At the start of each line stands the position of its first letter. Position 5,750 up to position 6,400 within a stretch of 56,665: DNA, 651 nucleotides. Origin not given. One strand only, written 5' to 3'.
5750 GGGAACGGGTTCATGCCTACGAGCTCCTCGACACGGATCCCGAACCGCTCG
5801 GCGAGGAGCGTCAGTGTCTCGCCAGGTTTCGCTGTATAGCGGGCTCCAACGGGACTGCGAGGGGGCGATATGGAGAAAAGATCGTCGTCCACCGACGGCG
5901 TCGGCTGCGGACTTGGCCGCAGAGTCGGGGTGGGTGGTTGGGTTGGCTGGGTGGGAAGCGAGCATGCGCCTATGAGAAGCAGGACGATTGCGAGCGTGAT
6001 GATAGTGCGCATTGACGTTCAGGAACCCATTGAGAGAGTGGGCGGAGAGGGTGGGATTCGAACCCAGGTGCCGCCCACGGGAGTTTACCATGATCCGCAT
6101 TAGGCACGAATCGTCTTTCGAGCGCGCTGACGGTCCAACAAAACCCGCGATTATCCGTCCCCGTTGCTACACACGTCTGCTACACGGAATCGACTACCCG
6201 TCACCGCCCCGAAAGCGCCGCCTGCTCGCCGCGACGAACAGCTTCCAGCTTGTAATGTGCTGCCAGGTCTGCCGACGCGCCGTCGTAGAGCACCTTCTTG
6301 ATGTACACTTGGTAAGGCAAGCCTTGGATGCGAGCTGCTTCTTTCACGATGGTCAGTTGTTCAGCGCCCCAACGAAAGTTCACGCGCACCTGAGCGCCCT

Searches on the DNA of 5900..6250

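Call 48: search_rna_families(source=window, start=5900, end=6250, threshold=evalue, max_evalue=1)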
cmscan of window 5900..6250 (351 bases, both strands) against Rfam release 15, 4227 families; matches with E-value up to 1: 3.
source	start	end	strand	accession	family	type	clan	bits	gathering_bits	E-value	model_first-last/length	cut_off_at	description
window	6043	6103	+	RF04351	Plastid-psbl-rps4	Cis-reg;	-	23.1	68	0.012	1-53/53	no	Plastid-psbl-rps4 3UTR RNA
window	5916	6063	+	RF02204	WT1-AS_2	Gene; lncRNA;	-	16.2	45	0.56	1-137/137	no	WT1 antisense RNA conserved region 2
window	6052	6066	-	RF00023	tmRNA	Gene;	CL00001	7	47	0.76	348-362/374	no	transfer-messenger RNA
